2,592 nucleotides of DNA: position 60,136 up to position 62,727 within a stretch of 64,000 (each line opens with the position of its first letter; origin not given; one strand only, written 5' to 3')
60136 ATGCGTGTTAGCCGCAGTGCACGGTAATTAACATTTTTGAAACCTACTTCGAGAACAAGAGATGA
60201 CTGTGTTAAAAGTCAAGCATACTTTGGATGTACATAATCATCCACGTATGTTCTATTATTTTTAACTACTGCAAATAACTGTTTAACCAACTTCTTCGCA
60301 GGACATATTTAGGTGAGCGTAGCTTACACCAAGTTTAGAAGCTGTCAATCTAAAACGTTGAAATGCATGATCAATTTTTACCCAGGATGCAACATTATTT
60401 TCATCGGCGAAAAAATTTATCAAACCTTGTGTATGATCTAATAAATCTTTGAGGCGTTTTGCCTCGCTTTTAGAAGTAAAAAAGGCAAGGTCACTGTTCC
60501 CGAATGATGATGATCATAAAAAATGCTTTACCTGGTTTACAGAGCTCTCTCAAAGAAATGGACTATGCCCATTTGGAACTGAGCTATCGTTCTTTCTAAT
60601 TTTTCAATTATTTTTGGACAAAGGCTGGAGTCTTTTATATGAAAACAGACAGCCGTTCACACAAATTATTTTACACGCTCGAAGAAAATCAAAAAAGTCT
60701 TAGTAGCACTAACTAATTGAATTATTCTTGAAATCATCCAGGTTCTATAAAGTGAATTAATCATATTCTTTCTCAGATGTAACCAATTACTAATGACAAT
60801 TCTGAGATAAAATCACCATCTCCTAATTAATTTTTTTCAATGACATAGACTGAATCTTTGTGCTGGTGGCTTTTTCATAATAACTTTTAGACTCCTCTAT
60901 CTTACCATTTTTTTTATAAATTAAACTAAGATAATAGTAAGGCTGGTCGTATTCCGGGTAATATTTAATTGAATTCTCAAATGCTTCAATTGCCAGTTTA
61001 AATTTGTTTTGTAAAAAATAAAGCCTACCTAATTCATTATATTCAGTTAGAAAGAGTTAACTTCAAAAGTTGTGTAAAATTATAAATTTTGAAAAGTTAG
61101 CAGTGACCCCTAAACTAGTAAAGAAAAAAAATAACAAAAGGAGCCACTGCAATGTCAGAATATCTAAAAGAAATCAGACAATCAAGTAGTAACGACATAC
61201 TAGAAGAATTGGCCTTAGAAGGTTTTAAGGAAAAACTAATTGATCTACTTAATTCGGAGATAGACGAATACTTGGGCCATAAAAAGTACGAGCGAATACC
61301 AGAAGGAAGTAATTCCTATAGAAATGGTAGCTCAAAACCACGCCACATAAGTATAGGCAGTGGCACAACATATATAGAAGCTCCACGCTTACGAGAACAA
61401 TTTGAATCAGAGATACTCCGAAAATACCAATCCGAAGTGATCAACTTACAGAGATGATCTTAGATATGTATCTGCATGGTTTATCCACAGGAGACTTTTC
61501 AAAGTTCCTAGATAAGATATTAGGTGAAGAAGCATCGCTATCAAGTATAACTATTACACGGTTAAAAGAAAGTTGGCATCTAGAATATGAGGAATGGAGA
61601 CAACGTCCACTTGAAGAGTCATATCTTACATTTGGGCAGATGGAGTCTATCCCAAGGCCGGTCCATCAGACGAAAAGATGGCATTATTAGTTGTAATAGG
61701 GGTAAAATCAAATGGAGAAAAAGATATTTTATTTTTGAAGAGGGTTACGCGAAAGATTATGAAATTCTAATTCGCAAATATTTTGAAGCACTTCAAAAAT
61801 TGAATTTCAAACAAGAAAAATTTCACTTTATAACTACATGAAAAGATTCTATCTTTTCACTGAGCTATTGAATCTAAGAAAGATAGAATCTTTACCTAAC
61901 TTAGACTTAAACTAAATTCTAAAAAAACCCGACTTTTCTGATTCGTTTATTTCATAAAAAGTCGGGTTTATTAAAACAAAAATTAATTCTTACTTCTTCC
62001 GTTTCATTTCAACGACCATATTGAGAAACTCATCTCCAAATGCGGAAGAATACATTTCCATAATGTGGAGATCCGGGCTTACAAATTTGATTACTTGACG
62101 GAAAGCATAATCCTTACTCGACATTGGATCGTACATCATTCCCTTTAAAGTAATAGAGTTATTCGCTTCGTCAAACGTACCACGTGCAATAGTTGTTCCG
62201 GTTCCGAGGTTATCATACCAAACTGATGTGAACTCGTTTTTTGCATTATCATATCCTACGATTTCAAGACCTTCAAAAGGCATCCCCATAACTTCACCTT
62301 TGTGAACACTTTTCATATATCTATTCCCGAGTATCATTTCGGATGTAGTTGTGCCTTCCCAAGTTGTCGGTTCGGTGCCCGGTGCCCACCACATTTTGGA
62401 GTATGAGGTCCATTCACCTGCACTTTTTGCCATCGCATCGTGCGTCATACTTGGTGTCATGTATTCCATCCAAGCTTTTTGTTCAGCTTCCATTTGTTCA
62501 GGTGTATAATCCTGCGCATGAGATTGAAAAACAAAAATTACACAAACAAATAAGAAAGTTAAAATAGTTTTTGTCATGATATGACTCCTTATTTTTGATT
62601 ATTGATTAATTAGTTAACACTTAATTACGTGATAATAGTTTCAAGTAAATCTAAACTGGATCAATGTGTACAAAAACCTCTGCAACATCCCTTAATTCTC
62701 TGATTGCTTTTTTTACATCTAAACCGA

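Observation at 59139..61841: A 2.6-kb junkyard island inserted at the 3' end of the DUF4175-like gene: TA module, gene fragments, dead IS256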

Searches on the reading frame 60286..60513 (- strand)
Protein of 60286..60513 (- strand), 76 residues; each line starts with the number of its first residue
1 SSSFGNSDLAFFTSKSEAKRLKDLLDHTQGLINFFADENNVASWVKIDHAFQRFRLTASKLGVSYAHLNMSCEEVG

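Call 7: search_protein_families(library=pfam, proteins=[window:60286-60513:-], max_evalue=1)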
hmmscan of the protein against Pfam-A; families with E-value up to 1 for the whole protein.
seq(76 aa): 0 families

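Call 57: search_protein_representatives(protein=window:60286-60513:-)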
Query: 76 residues. Proteins with E-value up to 0.001 (for the whole library): 35; up to 1e-10: 2; up to 1e-30: 0. The best 35 are listed.
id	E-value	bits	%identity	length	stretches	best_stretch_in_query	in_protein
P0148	5.8e-15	71.2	56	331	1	10-75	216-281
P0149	2.5e-12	62.8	48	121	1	10-75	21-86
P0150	1.2e-10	57.5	44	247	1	10-75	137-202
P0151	7.4e-10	55.0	40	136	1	11-75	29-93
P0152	1.0e-08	51.4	41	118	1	13-75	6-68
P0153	1.9e-08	50.5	42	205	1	12-75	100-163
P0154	1.5e-07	47.7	46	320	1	4-73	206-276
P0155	2.1e-07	47.2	44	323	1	11-73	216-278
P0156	3.1e-07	46.7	40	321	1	11-75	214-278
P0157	5.3e-07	46.0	39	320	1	14-74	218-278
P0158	1.1e-06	45.0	38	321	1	11-74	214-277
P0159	2.8e-06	43.7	66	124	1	36-73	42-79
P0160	3.5e-06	43.4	39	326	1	11-76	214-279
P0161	3.5e-06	43.4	41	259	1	14-71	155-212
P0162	3.7e-06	43.3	40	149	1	12-73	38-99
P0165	9.7e-06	42.0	34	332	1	8-75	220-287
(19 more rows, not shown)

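Call 58: search_protein_families(library=pfam, proteins=[P0148, P0154, P0155, P0156, P0157, P0160, P0165, P0150], max_evalue=0.001)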
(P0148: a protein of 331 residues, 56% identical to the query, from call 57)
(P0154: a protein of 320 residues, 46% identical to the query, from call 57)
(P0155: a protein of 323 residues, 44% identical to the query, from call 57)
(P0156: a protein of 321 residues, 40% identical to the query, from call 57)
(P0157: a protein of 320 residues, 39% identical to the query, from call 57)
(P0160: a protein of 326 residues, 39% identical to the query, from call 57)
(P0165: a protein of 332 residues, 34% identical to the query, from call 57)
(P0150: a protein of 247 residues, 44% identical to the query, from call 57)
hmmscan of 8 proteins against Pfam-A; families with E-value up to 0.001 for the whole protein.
P0148 (331 aa): 2 families
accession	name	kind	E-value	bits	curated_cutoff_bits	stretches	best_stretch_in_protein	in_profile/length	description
PF00881.29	Nitroreductase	-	3.1e-12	47.4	23.5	1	110-306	1-167/167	Nitroreductase family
PF14512.11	TM1586_NiRdase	-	4.6e-09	36.7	27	1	7-47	160-192/215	Putative TM nitroreductase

P0154 (320 aa): 2 families
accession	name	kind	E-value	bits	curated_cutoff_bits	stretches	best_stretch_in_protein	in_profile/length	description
PF00881.29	Nitroreductase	-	1.2e-07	32.6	23.5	1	5-36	19-49/167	Nitroreductase family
PF14512.11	TM1586_NiRdase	-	8.8e-07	29.2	27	0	6-67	160-213/215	Putative TM nitroreductase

P0155 (323 aa): 2 families
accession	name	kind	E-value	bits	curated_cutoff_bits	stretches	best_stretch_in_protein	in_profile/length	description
PF00881.29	Nitroreductase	-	2.6e-09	37.9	23.5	0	229-305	86-167/167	Nitroreductase family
PF14512.11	TM1586_NiRdase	-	6.2e-05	23.2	27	0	9-37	162-191/215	Putative TM nitroreductase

P0156 (321 aa): 2 families
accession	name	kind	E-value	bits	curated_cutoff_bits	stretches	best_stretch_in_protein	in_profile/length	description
PF00881.29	Nitroreductase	-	0.00013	22.6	23.5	0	2-28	15-41/167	Nitroreductase family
PF14512.11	TM1586_NiRdase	-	0.00041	20.5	27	0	6-39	159-193/215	Putative TM nitroreductase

P0157 (320 aa): 2 families
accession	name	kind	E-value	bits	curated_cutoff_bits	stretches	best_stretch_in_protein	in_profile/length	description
PF00881.29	Nitroreductase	-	6.5e-10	39.9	23.5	1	2-30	15-43/167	Nitroreductase family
PF14512.11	TM1586_NiRdase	-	1.8e-05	24.9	27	1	5-49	158-194/215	Putative TM nitroreductase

P0160 (326 aa): 2 families
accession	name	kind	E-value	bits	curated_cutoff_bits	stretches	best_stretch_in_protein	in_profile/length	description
PF00881.29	Nitroreductase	-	6e-14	53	23.5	1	177-303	77-167/167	Nitroreductase family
PF14512.11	TM1586_NiRdase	-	7.3e-08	32.7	27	0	5-35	160-191/215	Putative TM nitroreductase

P0165 (332 aa): 2 families
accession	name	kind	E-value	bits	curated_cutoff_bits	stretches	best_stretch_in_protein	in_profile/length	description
PF14512.11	TM1586_NiRdase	-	1.4e-10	41.6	27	1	8-46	154-193/215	Putative TM nitroreductase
PF00881.29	Nitroreductase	-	5e-09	37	23.5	0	12-37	18-43/167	Nitroreductase family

P0150 (247 aa): 0 families

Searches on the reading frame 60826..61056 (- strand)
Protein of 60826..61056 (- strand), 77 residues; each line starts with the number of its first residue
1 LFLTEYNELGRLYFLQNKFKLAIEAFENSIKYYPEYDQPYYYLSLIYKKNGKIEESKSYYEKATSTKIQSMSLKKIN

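Call 7: search_protein_families(library=pfam, proteins=[window:60826-61056:-], max_evalue=1)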
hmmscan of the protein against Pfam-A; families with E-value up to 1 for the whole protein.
seq(77 aa): 15 families
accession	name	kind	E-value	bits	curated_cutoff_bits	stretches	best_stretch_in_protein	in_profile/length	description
PF07719.23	TPR_2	-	6.9e-13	48.1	27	2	6-36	4-34/34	Tetratricopeptide repeat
PF13181.12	TPR_8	-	1.3e-10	41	25.7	2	40-65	4-29/34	Tetratricopeptide repeat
PF00515.34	TPR_1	-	4.6e-10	39.3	27.8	2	6-36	4-34/34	Tetratricopeptide repeat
PF13174.12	TPR_6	-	4.1e-07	30.7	26.3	2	9-35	6-32/33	Tetratricopeptide repeat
PF13414.12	TPR_11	-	3.6e-06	27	26.8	1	10-51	1-42/42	TPR repeat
PF13431.12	TPR_17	-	1e-05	25.9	24.4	1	25-56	1-32/34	Tetratricopeptide repeat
PF13424.12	TPR_12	-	1.1e-05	26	30.1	1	6-33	48-75/77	Tetratricopeptide repeat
PF13374.12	TPR_10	-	5.4e-05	23.5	27.5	2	6-31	5-30/42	Tetratricopeptide repeat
PF13432.12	TPR_16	-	0.00037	21.3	32.7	1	8-63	2-57/65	Tetratricopeptide repeat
PF14559.12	TPR_19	-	0.0014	19.3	25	1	15-63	3-51/68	Tetratricopeptide repeat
PF13428.12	TPR_14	-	0.0046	17.9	23.5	0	6-40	4-38/44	Tetratricopeptide repeat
PF10345.15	Cohesin_load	-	0.015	14.1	25.8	1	17-72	379-433/585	Cohesin loading factor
PF23914.1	TPR_CcmH_CycH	-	0.018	15.4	42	1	9-38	56-85/158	Cytochrome c-type biogenesis protein H TPR domain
PF12895.13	ANAPC3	-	0.058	14.1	27.2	1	9-62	29-81/82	Anaphase-promoting complex, cyclosome, subunit 3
PF13176.12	TPR_7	-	0.07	13.7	27.9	0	8-30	4-28/36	Tetratricopeptide repeat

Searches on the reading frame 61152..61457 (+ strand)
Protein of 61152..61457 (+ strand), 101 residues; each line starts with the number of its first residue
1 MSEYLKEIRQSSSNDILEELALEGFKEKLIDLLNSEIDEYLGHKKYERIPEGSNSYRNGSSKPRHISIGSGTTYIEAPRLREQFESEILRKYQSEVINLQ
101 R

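Call 5: search_protein_families(library=pfam, proteins=[window:61152-61457:+], max_evalue=0.01)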
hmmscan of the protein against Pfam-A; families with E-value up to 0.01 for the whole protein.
window:61152-61457:+ (101 aa): 1 family
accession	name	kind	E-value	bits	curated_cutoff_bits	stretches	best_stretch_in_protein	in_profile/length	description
PF00872.24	Transposase_mut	-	1.3e-09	37.8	21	1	18-99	23-103/379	Transposase, Mutator family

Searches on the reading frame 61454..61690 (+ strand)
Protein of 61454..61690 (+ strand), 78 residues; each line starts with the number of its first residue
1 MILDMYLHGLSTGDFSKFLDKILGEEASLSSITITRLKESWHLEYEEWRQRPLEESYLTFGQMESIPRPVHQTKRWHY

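Call 5: search_protein_families(library=pfam, proteins=[window:61454-61690:+], max_evalue=0.01)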
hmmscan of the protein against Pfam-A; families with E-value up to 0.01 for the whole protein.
window:61454-61690:+ (78 aa): 1 family
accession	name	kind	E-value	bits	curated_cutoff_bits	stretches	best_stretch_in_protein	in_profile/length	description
PF00872.24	Transposase_mut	-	1.3e-07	31.3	21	1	1-57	106-160/379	Transposase, Mutator family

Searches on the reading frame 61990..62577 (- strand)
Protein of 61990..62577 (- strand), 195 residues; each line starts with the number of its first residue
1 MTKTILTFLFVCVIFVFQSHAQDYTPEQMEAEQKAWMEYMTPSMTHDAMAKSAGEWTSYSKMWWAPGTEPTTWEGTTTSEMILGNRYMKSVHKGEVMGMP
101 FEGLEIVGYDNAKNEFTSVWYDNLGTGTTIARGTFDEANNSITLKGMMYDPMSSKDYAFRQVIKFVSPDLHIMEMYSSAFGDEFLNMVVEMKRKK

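Call 5: search_protein_families(library=pfam, proteins=[window:61990-62577:-], max_evalue=0.01)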
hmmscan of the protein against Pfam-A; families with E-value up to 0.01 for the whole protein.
window:61990-62577:- (195 aa): 1 family
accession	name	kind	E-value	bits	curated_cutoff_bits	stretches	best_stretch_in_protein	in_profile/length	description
PF07617.17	DUF1579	-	2.8e-38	131.7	25.2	1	41-188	1-150/155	Protein of unknown function (DUF1579)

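Call 10: find_encoding_contigs(protein=window:61990-62577:-, flank=10000, max_places=10)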
Protein window:61990-62577:- (195 aa): 15 contigs read that carry it; 10 places shown.
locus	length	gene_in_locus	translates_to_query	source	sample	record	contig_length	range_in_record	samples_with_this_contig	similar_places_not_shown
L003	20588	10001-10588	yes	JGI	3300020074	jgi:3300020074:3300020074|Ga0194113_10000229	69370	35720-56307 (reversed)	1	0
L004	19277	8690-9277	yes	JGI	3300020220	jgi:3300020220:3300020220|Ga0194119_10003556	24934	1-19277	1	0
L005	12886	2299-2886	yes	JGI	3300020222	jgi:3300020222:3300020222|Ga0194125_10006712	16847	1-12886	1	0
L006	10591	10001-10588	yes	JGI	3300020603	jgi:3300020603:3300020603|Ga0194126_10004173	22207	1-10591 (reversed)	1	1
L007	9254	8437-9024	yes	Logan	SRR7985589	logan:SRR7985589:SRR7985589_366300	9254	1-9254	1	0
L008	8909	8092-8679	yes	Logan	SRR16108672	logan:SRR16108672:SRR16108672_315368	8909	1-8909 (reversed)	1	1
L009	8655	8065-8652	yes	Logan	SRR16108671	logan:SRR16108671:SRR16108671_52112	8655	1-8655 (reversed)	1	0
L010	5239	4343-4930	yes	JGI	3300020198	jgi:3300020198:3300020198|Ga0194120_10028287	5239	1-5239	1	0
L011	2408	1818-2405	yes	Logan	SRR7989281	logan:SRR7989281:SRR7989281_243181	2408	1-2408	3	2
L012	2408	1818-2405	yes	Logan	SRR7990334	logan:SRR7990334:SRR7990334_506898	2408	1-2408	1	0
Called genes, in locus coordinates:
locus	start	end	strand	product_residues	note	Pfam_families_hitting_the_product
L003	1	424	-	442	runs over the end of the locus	PF28494:GlyRS_ins_1 (faint), PF00587:tRNA-synt_2b, PF03129:HGTP_anticodon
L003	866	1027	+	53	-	-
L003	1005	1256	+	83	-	-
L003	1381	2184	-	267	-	PF01408:GFO_IDH_MocA (weak), PF01488:Shikimate_DH (weak), PF03807:F420_oxidored (weak), PF10727:Rossmann-like, PF10728:DUF2520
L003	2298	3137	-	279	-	PF01875:Memo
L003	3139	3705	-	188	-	PF01871:AMMECR1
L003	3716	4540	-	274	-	PF16248:DUF4905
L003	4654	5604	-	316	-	PF00478:IMPDH, PF03060:NMO, PF05690:ThiG, PF00977:His_biosynth (weak), PF03060:NMO, PF01070:FMN_dh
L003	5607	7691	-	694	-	-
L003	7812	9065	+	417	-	PF05343:Peptidase_M42 (faint), PF01546:Peptidase_M20, PF07687:M20_dimer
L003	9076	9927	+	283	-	PF01545:Cation_efflux, PF16916:ZT_dimer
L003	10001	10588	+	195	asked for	PF07617:DUF1579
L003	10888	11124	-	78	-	PF00872:Transposase_mut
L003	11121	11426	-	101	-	PF00872:Transposase_mut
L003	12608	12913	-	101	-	PF05016:ParE_toxin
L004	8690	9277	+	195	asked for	PF07617:DUF1579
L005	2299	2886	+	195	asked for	PF07617:DUF1579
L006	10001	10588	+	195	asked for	PF07617:DUF1579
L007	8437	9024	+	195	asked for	PF07617:DUF1579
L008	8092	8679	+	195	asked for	PF07617:DUF1579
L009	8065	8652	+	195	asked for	PF07617:DUF1579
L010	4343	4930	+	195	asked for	PF07617:DUF1579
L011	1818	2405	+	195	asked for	PF07617:DUF1579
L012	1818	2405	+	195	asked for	PF07617:DUF1579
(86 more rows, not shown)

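Call 48: list_cluster_members(proteins=[P0001, window:61990-62577:-])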
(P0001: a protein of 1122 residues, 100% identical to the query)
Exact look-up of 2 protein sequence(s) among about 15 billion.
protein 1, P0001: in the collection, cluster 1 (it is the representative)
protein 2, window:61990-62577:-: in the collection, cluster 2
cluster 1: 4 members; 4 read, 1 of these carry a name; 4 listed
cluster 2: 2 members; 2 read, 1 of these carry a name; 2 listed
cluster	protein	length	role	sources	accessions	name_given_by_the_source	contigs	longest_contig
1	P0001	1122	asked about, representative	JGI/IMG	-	-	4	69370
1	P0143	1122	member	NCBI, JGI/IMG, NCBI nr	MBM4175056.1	MAG: hypothetical protein FJ213_02635 [Ignavibacteria bacterium] | hypothetical protein [Ignavibacteria bacterium]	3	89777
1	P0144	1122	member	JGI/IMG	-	-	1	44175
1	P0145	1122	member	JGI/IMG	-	-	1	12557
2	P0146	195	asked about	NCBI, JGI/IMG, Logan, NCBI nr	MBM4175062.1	MAG: DUF1579 domain-containing protein [Ignavibacteria bacterium] | DUF1579 domain-containing protein [Ignavibacteria bacterium]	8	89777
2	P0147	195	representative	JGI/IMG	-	-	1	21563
